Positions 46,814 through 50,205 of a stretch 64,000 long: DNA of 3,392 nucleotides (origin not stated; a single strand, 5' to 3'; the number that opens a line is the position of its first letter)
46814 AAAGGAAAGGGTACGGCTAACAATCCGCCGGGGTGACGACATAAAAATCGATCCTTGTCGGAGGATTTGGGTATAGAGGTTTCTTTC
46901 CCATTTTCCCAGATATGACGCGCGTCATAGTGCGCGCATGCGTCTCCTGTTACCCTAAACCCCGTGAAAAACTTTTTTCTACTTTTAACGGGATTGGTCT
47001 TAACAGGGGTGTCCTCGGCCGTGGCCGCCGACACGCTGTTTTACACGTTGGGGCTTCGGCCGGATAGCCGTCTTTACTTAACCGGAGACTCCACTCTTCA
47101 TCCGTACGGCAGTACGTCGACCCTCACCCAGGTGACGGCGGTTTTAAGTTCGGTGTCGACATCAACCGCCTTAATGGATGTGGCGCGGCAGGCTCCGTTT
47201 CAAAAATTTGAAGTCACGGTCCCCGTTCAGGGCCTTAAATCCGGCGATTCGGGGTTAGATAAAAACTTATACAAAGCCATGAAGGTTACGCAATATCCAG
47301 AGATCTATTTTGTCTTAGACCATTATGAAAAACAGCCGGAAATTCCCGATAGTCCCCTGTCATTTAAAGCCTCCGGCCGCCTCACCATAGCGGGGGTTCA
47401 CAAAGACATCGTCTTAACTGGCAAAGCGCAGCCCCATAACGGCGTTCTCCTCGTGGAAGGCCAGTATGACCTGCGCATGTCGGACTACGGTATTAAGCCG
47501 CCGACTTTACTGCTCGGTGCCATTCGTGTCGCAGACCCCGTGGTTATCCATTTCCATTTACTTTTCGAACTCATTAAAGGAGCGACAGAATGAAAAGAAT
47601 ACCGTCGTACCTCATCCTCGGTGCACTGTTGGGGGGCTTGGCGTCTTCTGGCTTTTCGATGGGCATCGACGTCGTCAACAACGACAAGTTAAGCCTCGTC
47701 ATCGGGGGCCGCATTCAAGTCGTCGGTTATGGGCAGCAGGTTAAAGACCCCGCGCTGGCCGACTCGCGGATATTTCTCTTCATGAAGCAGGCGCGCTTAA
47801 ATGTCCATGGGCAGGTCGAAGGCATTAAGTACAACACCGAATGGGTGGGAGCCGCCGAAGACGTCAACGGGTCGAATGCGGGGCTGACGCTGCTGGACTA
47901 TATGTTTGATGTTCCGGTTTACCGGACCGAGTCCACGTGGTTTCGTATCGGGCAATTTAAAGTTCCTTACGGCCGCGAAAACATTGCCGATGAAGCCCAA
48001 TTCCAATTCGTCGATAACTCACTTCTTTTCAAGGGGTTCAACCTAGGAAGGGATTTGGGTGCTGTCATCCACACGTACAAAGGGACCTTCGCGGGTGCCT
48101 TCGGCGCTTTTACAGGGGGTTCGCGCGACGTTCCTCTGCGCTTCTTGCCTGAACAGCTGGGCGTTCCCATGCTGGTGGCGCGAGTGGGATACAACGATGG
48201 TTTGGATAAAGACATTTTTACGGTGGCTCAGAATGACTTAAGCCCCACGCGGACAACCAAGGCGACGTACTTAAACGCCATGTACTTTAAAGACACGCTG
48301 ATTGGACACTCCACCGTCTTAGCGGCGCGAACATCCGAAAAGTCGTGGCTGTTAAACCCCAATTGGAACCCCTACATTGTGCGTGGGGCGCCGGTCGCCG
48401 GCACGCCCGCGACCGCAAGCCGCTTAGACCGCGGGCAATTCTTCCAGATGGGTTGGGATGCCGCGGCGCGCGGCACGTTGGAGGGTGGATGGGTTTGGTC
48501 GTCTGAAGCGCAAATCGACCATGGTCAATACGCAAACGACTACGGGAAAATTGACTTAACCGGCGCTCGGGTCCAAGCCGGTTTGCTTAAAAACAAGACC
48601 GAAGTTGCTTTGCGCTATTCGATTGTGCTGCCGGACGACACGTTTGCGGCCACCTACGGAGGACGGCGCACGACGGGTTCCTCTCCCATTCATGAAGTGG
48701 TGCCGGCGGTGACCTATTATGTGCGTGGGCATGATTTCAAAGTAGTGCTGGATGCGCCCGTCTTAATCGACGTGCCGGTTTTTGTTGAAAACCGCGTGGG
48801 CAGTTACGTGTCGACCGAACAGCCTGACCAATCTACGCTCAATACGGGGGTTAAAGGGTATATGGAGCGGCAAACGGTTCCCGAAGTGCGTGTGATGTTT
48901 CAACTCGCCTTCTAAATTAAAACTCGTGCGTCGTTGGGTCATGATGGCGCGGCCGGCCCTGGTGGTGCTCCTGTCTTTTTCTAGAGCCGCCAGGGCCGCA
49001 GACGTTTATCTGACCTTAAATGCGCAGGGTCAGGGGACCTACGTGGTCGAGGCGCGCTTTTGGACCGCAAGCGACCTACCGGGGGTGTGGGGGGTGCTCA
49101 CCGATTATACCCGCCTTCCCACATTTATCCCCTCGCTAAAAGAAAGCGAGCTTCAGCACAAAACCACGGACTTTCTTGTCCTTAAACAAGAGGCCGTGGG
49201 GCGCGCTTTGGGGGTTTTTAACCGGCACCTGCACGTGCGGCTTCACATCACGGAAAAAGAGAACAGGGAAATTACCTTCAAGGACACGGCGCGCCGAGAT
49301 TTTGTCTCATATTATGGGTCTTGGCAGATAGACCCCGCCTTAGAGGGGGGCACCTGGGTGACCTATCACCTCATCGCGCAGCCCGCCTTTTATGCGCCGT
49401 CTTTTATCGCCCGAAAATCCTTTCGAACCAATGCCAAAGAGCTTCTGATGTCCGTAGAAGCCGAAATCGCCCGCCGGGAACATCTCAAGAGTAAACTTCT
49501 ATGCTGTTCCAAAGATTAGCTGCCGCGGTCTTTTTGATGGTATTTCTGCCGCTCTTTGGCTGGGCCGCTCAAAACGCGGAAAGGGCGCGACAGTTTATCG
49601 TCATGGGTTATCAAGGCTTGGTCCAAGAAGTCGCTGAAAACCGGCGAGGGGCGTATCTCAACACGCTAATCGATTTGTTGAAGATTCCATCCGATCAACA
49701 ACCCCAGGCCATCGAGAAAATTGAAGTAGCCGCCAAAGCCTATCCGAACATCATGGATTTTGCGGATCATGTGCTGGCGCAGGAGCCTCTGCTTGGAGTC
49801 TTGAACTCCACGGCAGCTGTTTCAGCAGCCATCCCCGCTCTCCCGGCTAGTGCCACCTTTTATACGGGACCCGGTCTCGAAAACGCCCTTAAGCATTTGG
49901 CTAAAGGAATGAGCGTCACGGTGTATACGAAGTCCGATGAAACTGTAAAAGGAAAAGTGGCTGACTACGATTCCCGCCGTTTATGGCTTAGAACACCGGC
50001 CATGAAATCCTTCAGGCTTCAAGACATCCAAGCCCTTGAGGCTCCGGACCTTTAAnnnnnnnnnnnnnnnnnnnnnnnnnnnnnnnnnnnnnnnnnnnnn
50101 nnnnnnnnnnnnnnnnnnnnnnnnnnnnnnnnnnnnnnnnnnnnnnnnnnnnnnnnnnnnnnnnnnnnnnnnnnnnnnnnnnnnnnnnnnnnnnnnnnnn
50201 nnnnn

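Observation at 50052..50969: Second paralog of the membrane-wHTH protein with a distinct 11-bp-periodic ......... repeat array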

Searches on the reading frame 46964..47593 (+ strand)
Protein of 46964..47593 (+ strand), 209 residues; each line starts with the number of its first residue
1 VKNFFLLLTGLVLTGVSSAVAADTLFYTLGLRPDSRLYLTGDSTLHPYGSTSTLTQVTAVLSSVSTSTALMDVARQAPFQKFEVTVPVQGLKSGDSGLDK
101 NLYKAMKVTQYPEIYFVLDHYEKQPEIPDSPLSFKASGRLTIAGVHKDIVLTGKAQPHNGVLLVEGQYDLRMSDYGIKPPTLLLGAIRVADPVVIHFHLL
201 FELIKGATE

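Call 65: search_protein_families(library=pfam, proteins=[window:46964-47593:+], max_evalue=0.001)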
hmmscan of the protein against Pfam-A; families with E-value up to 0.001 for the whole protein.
window:46964-47593:+ (209 aa): 1 family
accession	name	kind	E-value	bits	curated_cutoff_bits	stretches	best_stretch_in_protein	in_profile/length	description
PF04264.18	YceI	-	1.1e-15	58.7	23.7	1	54-199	19-148/150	YceI-like domain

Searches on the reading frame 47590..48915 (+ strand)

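Call 7: search_protein_families(library=pfam, proteins=[window:47590-48915:+], max_evalue=0.1)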
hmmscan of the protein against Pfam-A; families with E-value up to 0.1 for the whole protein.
window:47590-48915:+ (441 aa): 1 family
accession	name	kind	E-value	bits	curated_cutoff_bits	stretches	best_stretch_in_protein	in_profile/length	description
PF07396.17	Porin_O_P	-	4.5e-05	23.3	20.9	1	64-178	28-146/370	Phosphate-selective porin O and P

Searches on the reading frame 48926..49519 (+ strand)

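Call 7: search_protein_families(library=pfam, proteins=[window:48926-49519:+], max_evalue=0.1)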
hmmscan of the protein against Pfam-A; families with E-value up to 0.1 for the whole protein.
window:48926-49519:+ (197 aa): 2 families
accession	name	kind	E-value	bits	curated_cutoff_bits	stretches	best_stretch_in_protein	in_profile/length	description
PF03364.25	Polyketide_cyc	-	5.4e-11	43.3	23.4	1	54-176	8-124/126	Polyketide cyclase / dehydrase and lipid transport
PF10604.15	Polyketide_cyc2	-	1.1e-05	26.2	27.4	1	54-152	17-109/142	Polyketide cyclase / dehydrase and lipid transport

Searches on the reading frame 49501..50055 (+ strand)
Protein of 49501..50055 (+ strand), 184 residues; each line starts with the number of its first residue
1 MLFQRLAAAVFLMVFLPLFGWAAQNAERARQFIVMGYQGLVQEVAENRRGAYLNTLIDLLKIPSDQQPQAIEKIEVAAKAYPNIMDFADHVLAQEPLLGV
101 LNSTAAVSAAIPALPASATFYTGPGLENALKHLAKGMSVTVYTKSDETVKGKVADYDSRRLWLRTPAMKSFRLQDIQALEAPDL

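Call 7: search_protein_families(library=pfam, proteins=[window:49501-50055:+], max_evalue=0.1)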
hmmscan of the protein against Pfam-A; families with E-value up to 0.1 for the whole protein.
window:49501-50055:+ (184 aa): 1 family
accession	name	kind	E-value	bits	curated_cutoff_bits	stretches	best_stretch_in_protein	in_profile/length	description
PF03031.24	NIF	-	0.075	13.1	21.8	0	116-155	33-72/160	NLI interacting factor-like phosphatase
